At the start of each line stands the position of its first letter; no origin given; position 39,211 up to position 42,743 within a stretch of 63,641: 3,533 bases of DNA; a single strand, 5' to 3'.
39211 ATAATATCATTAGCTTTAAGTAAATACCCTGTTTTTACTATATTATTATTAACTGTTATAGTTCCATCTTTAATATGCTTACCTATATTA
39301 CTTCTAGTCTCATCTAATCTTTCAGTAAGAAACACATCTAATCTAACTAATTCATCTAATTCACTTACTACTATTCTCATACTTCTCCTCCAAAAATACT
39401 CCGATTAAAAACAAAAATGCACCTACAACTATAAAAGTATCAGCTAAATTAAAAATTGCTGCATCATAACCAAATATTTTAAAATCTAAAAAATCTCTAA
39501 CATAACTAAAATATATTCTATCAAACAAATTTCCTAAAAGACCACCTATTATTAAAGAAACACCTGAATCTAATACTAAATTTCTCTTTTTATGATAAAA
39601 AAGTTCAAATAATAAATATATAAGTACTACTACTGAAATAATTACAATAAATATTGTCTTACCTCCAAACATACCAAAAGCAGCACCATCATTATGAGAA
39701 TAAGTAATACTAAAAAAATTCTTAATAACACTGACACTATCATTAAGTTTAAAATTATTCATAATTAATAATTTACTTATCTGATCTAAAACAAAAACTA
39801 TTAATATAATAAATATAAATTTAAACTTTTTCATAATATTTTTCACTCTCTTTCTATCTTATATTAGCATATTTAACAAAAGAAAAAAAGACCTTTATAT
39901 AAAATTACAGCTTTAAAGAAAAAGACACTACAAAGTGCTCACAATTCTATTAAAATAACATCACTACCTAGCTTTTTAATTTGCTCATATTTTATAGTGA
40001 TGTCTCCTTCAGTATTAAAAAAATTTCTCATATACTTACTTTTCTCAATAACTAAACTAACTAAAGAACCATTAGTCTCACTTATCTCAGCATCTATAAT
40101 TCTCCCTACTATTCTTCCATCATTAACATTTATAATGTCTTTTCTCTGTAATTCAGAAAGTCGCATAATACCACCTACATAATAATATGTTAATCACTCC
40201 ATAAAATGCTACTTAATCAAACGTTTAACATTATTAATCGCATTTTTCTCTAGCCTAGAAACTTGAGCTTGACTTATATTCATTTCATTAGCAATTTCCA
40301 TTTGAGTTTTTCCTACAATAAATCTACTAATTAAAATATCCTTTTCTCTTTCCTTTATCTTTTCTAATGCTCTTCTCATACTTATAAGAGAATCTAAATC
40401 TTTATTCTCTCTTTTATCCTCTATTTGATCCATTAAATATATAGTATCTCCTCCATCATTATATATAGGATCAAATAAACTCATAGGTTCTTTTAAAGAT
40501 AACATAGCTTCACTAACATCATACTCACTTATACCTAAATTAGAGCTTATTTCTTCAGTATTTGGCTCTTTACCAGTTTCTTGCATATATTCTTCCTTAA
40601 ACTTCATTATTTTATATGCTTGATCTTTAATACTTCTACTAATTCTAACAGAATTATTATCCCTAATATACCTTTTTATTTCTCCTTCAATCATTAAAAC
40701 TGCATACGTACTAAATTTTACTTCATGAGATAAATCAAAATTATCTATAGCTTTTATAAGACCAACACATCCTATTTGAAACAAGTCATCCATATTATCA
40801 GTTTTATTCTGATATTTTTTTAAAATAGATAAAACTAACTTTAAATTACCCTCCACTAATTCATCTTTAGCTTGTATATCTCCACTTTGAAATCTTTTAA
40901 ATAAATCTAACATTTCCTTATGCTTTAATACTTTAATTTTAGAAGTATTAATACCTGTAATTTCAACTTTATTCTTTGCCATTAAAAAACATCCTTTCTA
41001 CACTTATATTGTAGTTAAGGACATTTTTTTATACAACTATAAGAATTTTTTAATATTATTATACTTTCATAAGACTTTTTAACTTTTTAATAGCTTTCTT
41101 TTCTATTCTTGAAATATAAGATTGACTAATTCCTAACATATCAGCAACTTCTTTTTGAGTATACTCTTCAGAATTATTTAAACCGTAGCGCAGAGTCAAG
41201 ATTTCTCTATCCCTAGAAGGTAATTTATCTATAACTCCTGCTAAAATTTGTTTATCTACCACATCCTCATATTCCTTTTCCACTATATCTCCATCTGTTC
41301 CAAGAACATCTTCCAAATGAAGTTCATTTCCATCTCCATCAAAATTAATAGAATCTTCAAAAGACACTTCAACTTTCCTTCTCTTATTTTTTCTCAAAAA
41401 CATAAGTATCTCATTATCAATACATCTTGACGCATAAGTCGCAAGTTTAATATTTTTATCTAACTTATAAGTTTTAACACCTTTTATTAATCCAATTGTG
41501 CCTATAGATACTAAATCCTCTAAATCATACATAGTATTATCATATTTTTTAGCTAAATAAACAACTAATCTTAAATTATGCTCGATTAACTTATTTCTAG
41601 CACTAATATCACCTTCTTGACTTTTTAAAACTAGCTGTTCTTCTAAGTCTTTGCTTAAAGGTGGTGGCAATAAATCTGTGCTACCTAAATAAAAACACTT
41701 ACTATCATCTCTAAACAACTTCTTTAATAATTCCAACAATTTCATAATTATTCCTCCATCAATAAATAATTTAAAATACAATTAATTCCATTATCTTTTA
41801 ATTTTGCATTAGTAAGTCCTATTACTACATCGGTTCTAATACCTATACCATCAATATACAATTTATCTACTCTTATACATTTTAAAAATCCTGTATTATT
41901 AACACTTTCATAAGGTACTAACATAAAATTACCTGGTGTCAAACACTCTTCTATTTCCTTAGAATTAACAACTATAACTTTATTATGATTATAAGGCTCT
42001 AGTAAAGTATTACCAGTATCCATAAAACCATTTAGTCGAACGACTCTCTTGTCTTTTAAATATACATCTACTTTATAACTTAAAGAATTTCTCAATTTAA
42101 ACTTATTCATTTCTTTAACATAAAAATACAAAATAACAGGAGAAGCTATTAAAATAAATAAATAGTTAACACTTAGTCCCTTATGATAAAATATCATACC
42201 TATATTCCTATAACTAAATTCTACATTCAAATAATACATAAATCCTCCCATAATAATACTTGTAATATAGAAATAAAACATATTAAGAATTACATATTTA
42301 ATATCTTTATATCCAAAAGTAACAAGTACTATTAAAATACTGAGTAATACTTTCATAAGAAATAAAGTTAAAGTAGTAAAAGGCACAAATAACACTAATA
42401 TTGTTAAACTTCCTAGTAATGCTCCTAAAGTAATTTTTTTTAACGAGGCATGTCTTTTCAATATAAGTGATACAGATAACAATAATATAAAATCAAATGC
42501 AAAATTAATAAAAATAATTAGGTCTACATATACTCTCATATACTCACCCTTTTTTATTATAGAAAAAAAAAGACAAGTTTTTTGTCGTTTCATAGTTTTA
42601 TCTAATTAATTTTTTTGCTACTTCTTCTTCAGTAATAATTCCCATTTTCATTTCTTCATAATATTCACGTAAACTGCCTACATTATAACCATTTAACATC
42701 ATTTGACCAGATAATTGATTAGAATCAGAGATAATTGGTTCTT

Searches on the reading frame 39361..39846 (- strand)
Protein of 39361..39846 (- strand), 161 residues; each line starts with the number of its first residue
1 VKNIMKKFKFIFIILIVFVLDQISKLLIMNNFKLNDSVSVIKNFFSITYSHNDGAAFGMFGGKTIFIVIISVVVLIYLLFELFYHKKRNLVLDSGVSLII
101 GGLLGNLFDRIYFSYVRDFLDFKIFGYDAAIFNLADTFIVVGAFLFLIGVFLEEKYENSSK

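Call 47: search_protein_families(library=pfam, max_evalue=0.00001, proteins=[window:39361-39846:-])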
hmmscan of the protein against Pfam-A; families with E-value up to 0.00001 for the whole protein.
window:39361-39846:- (161 aa): 1 family
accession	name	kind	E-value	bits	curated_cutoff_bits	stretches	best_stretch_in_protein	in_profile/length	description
PF01252.23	Peptidase_A8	-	6.8e-37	127.3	25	1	13-151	1-141/142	Signal peptidase (SPase) II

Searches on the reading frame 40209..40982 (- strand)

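Call 47: search_protein_families(library=pfam, max_evalue=0.00001, proteins=[window:40209-40982:-])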
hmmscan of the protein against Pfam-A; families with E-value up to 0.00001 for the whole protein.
window:40209-40982:- (257 aa): 4 families
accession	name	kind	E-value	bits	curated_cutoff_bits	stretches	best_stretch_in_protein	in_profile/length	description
PF04542.20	Sigma70_r2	-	1.5e-18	66.7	24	1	42-110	1-69/71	Sigma-70 region 2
PF04545.22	Sigma70_r4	-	3e-13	49.5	24.1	1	205-253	1-49/50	Sigma-70, region 4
PF04539.22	Sigma70_r3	-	1.1e-12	48.3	25.3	1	122-180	3-61/78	Sigma-70 region 3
PF08281.18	Sigma70_r4_2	-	4.8e-06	26.6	25.7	0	201-241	3-43/54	Sigma-70, region 4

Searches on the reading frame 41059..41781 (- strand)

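Call 47: search_protein_families(library=pfam, max_evalue=0.00001, proteins=[window:41059-41781:-])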
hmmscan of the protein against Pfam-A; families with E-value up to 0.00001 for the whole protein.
window:41059-41781:- (240 aa): 4 families
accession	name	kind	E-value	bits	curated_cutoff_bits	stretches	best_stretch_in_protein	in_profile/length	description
PF04545.22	Sigma70_r4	-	4e-18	65.1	24.1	1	184-235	2-49/50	Sigma-70, region 4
PF04542.20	Sigma70_r2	-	2.4e-17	62.9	24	1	65-135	1-71/71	Sigma-70 region 2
PF01381.28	HTH_3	-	1.3e-07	31.9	23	1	207-229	10-32/55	Helix-turn-helix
PF08281.18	Sigma70_r4_2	-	4e-06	26.8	25.7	0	179-221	3-41/54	Sigma-70, region 4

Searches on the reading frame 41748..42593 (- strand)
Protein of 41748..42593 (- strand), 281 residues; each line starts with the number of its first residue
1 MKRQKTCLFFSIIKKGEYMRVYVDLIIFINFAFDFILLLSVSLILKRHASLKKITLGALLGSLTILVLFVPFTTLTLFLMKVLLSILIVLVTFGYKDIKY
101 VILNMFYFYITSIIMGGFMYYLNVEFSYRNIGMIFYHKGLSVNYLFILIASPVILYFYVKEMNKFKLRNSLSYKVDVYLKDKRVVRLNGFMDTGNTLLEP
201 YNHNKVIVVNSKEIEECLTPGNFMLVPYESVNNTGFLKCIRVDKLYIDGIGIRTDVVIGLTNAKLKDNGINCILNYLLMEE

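Call 47: search_protein_families(library=pfam, max_evalue=0.00001, proteins=[window:41748-42593:-])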
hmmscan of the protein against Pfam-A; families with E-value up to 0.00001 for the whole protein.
window:41748-42593:- (281 aa): 1 family
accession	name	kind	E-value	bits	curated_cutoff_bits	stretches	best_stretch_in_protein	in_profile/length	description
PF03419.18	Peptidase_U4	-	2.7e-48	165.1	28.4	1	21-275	2-281/284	Sporulation factor SpoIIGA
